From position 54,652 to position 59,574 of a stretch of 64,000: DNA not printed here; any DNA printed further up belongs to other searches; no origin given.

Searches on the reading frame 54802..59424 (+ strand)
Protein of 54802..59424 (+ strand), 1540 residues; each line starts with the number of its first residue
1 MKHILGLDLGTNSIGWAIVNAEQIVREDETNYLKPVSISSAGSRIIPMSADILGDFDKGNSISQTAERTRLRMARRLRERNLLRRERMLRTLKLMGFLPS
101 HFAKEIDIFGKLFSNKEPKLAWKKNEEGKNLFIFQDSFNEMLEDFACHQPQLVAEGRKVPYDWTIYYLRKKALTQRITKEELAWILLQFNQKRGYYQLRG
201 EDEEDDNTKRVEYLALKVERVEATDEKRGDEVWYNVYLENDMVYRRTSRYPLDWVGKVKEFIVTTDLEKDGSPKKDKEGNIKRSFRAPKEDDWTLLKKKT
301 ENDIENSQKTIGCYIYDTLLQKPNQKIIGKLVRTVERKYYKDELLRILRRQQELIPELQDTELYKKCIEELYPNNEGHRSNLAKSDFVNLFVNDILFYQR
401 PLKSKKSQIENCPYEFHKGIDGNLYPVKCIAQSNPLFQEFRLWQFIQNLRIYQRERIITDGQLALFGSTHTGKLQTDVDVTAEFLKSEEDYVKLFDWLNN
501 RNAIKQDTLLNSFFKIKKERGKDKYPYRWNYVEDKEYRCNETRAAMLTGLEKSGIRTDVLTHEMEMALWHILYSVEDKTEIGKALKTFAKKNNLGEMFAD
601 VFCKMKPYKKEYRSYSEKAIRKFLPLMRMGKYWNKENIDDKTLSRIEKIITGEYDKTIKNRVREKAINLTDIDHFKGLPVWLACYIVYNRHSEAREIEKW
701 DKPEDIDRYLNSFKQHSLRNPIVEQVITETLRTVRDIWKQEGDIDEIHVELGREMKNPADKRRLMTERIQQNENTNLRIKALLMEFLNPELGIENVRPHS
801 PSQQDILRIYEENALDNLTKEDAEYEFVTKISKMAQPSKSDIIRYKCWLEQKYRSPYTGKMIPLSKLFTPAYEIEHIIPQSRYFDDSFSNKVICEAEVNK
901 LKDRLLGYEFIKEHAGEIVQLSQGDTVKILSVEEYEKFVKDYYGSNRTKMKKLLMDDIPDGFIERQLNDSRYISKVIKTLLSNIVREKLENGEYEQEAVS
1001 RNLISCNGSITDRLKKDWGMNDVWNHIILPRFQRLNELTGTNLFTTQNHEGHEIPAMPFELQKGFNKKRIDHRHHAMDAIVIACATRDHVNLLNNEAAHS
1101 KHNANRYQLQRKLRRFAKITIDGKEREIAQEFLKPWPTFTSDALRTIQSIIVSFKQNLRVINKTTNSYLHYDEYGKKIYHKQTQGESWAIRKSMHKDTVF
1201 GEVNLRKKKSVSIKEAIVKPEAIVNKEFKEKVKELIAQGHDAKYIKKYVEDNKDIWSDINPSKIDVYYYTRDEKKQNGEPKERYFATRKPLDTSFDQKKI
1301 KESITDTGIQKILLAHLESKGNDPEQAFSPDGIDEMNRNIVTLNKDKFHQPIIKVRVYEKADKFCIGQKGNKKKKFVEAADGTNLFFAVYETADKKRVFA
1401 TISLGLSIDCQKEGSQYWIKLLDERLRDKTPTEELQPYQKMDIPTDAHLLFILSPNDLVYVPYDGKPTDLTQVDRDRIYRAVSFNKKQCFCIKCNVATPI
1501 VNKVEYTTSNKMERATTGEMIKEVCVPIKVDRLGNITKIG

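Call 4: search_protein_families(library=pfam, proteins=[window:54802-59424:+], max_evalue=0.01)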
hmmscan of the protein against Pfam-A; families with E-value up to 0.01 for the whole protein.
window:54802-59424:+ (1540 aa): 2 families
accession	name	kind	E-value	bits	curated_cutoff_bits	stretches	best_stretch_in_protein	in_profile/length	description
PF18541.7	RuvC_III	-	1e-58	198.7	26.2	1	957-1161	1-179/179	RuvC endonuclease subdomain 3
PF13395.12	HNH_4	-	3.1e-18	65.9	22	1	856-904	2-50/54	HNH endonuclease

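Call 6: search_protein_families(library=ncbifam, proteins=[window:54802-59424:+], max_evalue=0.001)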
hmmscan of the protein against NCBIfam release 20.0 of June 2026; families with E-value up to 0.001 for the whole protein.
window:54802-59424:+ (1540 aa): 2 families
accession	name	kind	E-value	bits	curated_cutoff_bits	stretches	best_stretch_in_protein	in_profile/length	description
TIGR01865.2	cas_Csn1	equivalog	1.5e-112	377.7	100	2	4-1275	2-938/1070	type II CRISPR RNA-guided endonuclease Cas9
NF049971.1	CRISPR_Cas9d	exception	2.2e-17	63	375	1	822-1256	517-876/986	type II CRISPR RNA-guided endonuclease Cas9d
